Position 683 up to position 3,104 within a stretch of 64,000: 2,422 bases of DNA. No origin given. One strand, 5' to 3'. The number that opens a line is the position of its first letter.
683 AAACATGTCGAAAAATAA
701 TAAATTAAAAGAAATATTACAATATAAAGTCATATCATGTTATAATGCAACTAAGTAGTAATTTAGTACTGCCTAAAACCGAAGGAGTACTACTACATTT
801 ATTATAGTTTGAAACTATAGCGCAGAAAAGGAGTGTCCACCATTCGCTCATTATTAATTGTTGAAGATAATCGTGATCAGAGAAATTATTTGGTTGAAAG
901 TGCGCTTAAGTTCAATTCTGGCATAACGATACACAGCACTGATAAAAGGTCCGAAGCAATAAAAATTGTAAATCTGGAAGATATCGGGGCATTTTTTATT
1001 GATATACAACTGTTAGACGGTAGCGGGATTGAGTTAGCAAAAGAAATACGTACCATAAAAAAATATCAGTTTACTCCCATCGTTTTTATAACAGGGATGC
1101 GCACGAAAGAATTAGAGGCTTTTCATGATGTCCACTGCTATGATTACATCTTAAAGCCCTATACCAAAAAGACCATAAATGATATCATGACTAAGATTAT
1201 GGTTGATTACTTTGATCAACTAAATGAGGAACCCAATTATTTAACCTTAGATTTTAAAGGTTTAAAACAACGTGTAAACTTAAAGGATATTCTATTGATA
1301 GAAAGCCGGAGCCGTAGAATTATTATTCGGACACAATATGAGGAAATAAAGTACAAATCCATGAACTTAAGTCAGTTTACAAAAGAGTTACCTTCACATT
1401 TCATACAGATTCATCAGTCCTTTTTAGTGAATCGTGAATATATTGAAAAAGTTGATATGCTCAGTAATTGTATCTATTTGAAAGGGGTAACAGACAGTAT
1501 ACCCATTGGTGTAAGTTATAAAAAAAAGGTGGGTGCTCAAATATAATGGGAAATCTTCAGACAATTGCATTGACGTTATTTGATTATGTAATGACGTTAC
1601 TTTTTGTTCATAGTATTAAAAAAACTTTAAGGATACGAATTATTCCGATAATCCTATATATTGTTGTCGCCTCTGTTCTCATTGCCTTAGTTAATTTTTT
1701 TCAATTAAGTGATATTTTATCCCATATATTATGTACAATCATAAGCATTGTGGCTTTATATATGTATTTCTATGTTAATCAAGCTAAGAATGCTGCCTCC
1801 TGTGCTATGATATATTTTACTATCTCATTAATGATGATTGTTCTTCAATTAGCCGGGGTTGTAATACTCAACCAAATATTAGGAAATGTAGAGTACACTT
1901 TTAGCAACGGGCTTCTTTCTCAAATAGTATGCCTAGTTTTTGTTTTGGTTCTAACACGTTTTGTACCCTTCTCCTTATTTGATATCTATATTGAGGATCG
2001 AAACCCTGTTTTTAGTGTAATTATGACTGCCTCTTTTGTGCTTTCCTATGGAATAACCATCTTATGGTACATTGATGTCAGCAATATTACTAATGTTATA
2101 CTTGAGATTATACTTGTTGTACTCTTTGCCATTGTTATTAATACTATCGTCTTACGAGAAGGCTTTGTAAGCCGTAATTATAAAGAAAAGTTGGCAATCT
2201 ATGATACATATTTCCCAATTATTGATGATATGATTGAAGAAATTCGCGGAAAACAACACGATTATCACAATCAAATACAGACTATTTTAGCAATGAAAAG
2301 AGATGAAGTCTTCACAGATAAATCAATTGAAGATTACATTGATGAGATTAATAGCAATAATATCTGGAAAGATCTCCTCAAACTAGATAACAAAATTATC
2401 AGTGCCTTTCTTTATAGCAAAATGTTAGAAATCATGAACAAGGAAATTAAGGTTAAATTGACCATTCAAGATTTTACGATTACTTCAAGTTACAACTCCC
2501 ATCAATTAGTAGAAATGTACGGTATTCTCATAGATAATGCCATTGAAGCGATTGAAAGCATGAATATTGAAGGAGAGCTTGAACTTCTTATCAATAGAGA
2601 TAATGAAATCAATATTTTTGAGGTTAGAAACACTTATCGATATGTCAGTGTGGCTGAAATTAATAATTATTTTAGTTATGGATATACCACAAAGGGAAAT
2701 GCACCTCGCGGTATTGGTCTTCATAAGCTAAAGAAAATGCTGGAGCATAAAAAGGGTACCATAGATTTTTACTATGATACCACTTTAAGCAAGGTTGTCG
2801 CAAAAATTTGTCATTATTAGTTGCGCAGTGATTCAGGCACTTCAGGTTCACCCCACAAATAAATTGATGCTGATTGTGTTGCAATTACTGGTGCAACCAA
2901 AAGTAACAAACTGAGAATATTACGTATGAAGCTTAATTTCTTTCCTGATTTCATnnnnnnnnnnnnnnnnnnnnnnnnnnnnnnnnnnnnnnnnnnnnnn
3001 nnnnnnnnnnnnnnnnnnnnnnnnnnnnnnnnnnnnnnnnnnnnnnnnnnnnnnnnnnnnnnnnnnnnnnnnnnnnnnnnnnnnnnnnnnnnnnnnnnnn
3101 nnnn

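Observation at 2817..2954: Unannotated cysteine-free AgrD predicts a serine-lactone signal peptide (ring SIYLW)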

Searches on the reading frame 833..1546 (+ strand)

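Call 3: search_protein_families(library=pfam, proteins=[window:833-1546:+], max_evalue=1)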
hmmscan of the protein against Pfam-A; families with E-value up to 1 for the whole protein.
window:833-1546:+ (237 aa): 4 families
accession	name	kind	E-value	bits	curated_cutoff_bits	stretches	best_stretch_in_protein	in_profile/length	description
PF04397.21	LytTR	-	2.9e-16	59.9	22.6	1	147-234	5-94/98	LytTr DNA-binding domain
PF00072.30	Response_reg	-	5.4e-15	56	30.2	1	8-117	2-108/111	Response regulator receiver domain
PF08074.17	CHDCT2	-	0.041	14.4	27.7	1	114-186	28-100/146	CHDCT2 (NUC038) domain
PF20161.5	VpsR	-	0.19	11.9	23.7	1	27-117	28-118/121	VpsR domain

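Call 4: search_protein_families(library=ncbifam, proteins=[window:833-1546:+], max_evalue=1)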
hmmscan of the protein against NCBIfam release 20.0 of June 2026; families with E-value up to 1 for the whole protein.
window:833-1546:+ (237 aa): 41 families (the best 25 are shown)
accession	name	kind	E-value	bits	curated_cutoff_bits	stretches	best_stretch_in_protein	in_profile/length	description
NF010684.1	PRK14084.1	equivalog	1.3e-21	77.5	375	2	8-127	4-120/254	response regulator transcription factor LytR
NF008677.0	PRK11697.1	equivalog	1.3e-14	54.1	246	1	7-229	4-227/238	two-component system response regulator BtsR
NF046049.1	quorum_RR_AgrA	equivalog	2.1e-12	47.1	400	1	35-218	36-224/238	quorum-sensing response regulator AgrA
NF047654.1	DiguCycDgcRLepto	equivalog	7.7e-10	38.2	500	1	5-111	3-108/295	diguanylate cyclase DgcR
NF053854.1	RespRegPhoBBctds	equivalog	1.1e-09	37.9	270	1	7-154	1-148/225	two-component system response regulator PhoB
TIGR02956.1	TMAO_torS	equivalog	1.1e-09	37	676.5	1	6-129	703-826/967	TMAO reductase system sensor histidine kinase/response regulator TorS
TIGR02154.1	PhoB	equivalog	3.4e-09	36.4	296.2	1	5-123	3-120/226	phosphate regulon transcriptional regulator PhoB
NF008302.0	PRK11091.1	equivalog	4.6e-09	35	838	1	7-159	528-674/779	aerobic respiration two-component sensor histidine kinase ArcB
NF008469.0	PRK11361.1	equivalog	2.3e-08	33.2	714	1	1-122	1-119/461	acetoacetate metabolism transcriptional regulator AtoC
NF041880.1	EPS_EpsF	equivalog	9.7e-08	30.9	900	1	36-116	25-107/492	response regulator EpsF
NF033117.2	vanR_ACDEGLN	exception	1.6e-07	31.2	350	1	8-158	2-150/226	VanR-ABDEGLN family response regulator transcription factor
NF046022.1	RespRegCpdRBruc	equivalog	2.2e-07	30.9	180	1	7-110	4-104/120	cell cycle two-component system response regulator CpdR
NF045991.1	RespRegCtrARhodob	equivalog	2.4e-07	30.7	350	1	7-115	3-108/224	response regulator transcription factor CtrA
NF008318.0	PRK11107.1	equivalog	3.7e-07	28.6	890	1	7-123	670-785/920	two-component sensor histidine kinase BarA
NF038297.2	hybrid_HK_HrmK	equivalog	9e-07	27.9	725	1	4-121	490-606/607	hybrid histidine kinase/response regulator HrmK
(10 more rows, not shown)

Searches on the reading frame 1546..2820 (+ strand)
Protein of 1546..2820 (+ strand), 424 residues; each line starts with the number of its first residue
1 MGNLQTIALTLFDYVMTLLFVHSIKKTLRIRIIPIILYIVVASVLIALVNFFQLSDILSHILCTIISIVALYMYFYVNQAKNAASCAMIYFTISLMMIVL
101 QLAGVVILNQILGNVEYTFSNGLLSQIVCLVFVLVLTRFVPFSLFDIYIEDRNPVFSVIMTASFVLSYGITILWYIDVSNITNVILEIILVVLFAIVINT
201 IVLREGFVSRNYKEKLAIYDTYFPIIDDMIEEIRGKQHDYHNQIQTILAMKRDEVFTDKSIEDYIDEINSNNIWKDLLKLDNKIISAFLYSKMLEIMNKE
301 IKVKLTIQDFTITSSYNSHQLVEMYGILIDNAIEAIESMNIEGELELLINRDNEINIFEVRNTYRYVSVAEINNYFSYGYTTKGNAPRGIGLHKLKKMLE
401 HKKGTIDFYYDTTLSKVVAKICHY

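Call 3: search_protein_families(library=pfam, proteins=[window:1546-2820:+], max_evalue=1)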
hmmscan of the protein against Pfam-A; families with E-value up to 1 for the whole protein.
window:1546-2820:+ (424 aa): 3 families
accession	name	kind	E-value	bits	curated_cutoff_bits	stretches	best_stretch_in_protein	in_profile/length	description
PF14501.12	HATPase_c_5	-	5.6e-10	39.5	22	1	318-411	3-91/102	GHKL domain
PF02518.31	HATPase_c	-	0.00062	20.6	26.4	1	319-408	4-93/111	Histidine kinase-, DNA gyrase B-, and HSP90-like ATPase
PF14689.11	SPOB_a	-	0.016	15.3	28.1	1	225-248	8-31/62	Sensor_kinase_SpoOB-type, alpha-helical domain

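Call 4: search_protein_families(library=ncbifam, proteins=[window:1546-2820:+], max_evalue=1)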
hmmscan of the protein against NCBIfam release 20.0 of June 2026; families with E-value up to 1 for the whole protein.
window:1546-2820:+ (424 aa): 2 families
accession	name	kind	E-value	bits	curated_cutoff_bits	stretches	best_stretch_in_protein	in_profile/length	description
NF046015.1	HisKinAgrCStaph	equivalog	3e-09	36.5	500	1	21-403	12-397/414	quorum-sensing sensor histidine kinase AgrC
NF007688.0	PRK10364.1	equivalog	1.6e-05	23.9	479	1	297-407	328-434/460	two-component system sensor histidine kinase ZraS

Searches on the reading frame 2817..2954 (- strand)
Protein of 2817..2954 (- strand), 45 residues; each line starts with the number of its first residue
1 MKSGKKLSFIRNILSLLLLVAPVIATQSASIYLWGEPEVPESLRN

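Call 3: search_protein_families(library=pfam, proteins=[window:2817-2954:-], max_evalue=1)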
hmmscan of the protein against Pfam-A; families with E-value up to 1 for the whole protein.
window:2817-2954:- (45 aa): 1 family
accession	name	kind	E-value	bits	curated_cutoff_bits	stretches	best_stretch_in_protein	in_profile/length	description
PF05931.16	AgrD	-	0.18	12.3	22.7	1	23-43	20-40/45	Staphylococcal AgrD protein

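Call 4: search_protein_families(library=ncbifam, proteins=[window:2817-2954:-], max_evalue=1)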
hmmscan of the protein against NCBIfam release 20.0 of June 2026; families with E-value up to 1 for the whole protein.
window:2817-2954:- (45 aa): 1 family
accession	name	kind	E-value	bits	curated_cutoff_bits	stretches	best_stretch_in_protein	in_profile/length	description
TIGR04223.1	quorum_AgrD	subfamily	3.4e-05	23.9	19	1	13-45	6-38/38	AgrD family cyclic lactone autoinducer peptide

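Call 5: find_homologous_proteins(query=window:2820-2954:-, max_evalue=10)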
Query seq(45 aa) (45 aa): 2 proteins with E <= 10 among 2 candidates.
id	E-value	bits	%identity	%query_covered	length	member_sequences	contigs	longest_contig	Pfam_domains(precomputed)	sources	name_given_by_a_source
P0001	1.4e-19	85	96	100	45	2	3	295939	-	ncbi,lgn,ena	-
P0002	2.1e-15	72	82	100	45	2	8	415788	-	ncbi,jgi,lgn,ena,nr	ncbi:MAG: hypothetical protein K0R00_1882 [Herbinix sp.]|jgi:cyclic lactone autoinducer peptide|nr:h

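Call 16: find_encoding_contigs(protein=P0003, flank=5000, max_places=6)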
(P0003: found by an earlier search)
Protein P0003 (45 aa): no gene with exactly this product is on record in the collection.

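Call 17: find_encoding_contigs(protein=P0002, flank=5000, max_places=6)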
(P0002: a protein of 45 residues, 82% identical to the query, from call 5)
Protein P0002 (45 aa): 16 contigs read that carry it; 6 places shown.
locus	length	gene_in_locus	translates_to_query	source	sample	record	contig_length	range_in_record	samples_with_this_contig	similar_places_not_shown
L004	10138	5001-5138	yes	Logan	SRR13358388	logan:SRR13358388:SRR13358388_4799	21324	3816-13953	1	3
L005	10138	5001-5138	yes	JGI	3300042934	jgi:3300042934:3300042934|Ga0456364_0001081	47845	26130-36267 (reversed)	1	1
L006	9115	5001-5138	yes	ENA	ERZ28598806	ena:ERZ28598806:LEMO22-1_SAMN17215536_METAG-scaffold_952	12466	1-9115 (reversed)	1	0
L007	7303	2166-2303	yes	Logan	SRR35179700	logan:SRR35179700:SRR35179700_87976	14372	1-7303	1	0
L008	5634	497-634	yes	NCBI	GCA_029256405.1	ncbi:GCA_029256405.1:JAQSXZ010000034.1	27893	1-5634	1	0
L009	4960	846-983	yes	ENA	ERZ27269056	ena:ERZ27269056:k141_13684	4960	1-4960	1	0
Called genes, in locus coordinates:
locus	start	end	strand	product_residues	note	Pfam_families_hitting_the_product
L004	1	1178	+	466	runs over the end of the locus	PF13624:SurA_N_3 (faint), PF13616:Rotamase_3, PF13145:Rotamase_2 (weak), PF00639:Rotamase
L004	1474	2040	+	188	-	PF02586:SRAP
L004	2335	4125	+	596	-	PF08269:dCache_2, PF17200:sCache_2, PF00015:MCPsignal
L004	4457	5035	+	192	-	PF04647:AgrB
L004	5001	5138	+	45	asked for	-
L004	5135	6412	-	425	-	PF14501:HATPase_c_5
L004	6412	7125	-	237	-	PF00072:Response_reg, PF04397:LytTR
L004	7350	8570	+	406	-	PF00817:IMS, PF11798:IMS_HHH (weak), PF21999:IMS_HHH_1 (weak), PF11799:IMS_C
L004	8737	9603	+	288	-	PF01555:N6_N4_Mtase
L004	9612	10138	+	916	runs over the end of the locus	PF02384:N6_Mtase (weak), PF07669:Eco57I (weak)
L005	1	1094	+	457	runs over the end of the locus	PF13624:SurA_N_3 (weak), PF13616:Rotamase_3, PF00639:Rotamase, PF13145:Rotamase_2 (weak)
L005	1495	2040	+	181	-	PF02586:SRAP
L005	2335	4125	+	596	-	PF08269:dCache_2, PF17200:sCache_2, PF00015:MCPsignal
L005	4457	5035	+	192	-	PF04647:AgrB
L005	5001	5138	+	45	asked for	-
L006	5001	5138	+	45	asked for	-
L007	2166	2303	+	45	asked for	-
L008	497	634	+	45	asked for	-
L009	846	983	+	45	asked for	-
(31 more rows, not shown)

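Call 31: search_protein_representatives(alignment_id=A1)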
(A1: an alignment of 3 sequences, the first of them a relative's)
Query: 3 sequences, 45 profile positions. Proteins with E-value up to 0.001 (for the whole library): 15; up to 1e-10: 1; up to 1e-30: 0. The best 15 are listed.
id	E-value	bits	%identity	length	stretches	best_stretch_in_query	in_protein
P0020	2.1e-15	72.3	-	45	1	10-45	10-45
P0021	7.2e-09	51.4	-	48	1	4-45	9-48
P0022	7.2e-09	51.4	-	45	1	1-44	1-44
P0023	7.9e-08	48.0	-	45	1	5-44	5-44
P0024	1.1e-07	47.6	-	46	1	9-44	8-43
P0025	2.2e-07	46.6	-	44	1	13-44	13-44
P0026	1.2e-05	41.1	-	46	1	1-44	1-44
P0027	2.0e-05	40.3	-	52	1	10-45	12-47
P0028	2.1e-05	40.3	-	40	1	16-44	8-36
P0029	3.6e-05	39.5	-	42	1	11-44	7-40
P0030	6.5e-05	38.7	-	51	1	1-45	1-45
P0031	8.9e-05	38.3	-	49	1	15-43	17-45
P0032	4.5e-04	36.0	-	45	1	10-44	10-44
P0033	6.6e-04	35.5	-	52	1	18-44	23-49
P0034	7.9e-04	35.2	-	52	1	6-45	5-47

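Call 54: find_homologous_proteins(query=A6, max_evalue=10)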
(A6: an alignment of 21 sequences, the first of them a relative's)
Query A6 (21 sequences) (45 aa, profile of the alignment): 34 proteins with E <= 10 among 299 candidates.
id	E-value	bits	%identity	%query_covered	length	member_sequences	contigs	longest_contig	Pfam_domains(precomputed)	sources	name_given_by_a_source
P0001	2.1e-19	86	96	100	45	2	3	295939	-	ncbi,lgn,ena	-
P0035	1.8e-18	83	73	100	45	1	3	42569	-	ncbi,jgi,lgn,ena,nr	ncbi:MAG TPA: cyclic lactone autoinducer peptide [Mobilitalea sp.]|nr:cyclic lactone autoinducer pep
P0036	5.1e-18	82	67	100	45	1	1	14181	-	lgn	-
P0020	6.0e-18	82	66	98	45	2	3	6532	-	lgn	-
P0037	7.6e-18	81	69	100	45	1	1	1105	-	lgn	-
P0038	8.1e-18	81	73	100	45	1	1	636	-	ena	-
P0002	1.4e-17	81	82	100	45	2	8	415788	-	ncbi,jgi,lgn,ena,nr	ncbi:MAG: hypothetical protein K0R00_1882 [Herbinix sp.]|jgi:cyclic lactone autoinducer peptide|nr:h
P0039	2.0e-16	77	58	100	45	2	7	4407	-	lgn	-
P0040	5.6e-16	75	39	98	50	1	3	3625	-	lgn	-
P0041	8.5e-16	75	47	100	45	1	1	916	-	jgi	jgi:cyclic lactone autoinducer peptide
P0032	1.2e-15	74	42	80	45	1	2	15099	-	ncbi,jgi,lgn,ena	jgi:cyclic lactone autoinducer peptide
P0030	1.8e-15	74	44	100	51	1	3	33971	-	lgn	-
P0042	2.3e-15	73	58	100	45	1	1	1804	-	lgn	-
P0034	3.4e-15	73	45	91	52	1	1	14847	-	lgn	-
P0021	3.5e-15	73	57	98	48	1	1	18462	-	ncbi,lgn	-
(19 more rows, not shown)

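Call 72: find_related_loci(query=A6, collection=genome_contigs, flank=2500)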
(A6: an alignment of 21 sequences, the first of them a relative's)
Query A6 (45 aa) in genome_contigs; peptide patterns used: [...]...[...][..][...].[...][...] (x = any residue, [..] = any of these).
30 stretches matched a pattern; 18 encode a relative of the query (tblastn E <= 1e-3); 18 distinct loci.
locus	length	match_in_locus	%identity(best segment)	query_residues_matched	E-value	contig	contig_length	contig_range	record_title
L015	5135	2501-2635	96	1-45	2e-25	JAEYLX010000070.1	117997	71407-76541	MAG: Bacillota bacterium isolate OH_HFB_53 k127_964146, whole genome shotgun sequence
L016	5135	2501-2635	82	1-45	1e-21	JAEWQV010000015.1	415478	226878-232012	MAG: Bacillota bacterium isolate OH_SBrB_32 k127_235812, whole genome shotgun sequence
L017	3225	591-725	82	1-45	1e-21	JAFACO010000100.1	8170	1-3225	MAG: Bacillota bacterium isolate OH_SBB_49 k127_1157237, whole genome shotgun sequence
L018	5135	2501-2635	73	1-45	1e-19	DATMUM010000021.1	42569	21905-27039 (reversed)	MAG TPA_asm: Mobilitalea sp. isolate SMAG_U13040 k141_77255, whole genome shotgun sequence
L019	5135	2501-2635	58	1-45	5e-14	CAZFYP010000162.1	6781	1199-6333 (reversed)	MAG TPA_asm: uncultured Clostridia bacterium isolate binchicken_co42_221 genome assembly, contig: NODE_20944_length_6781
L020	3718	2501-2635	49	1-45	3e-12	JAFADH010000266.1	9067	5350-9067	MAG: Bacillota bacterium isolate OH_SBB_71 k127_1170516, whole genome shotgun sequence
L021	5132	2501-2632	43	1-44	2e-10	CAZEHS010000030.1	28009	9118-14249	MAG TPA_asm: uncultured Peptostreptococcaceae bacterium isolate SRP302447_co2_799 genome assembly, contig: NODE_4638_len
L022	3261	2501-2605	54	11-45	6e-10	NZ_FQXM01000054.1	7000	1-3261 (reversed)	Clostridium grantii DSM 8605, whole genome shotgun sequence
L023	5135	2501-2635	47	1-44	3e-9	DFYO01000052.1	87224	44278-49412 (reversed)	MAG TPA_asm: Clostridiales bacterium UBA4080 UBA4080_contig_14769, whole genome shotgun sequence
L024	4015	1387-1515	44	5-45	3e-9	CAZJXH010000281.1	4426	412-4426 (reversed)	MAG TPA_asm: uncultured Oscillospiraceae bacterium isolate SRP302447_co2_281 genome assembly, contig: NODE_57531_length_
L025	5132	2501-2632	50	5-44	3e-9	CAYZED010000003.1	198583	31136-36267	MAG TPA_asm: uncultured Clostridiaceae bacterium isolate binchicken_co113_3 genome assembly, contig: NODE_34_length_1985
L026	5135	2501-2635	47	1-45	2e-9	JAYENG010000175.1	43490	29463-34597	MAG: Bacillota bacterium isolate MAG061 MAG061_175, whole genome shotgun sequence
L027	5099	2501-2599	45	13-45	7e-8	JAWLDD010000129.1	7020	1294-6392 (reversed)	MAG: Candidatus Atribacteria bacterium isolate 15dZY3.bin.88 NODE_10531_length_7020_cov_2.431441, whole genome shotgun s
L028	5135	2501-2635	31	1-45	1e-7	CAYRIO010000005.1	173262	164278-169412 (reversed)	MAG TPA_asm: uncultured Peptostreptococcaceae bacterium isolate SRP302447_co2_65 genome assembly, contig: NODE_295_lengt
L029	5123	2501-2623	41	2-45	4e-7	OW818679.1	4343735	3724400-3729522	metagenome genome assembly, chromosome: 1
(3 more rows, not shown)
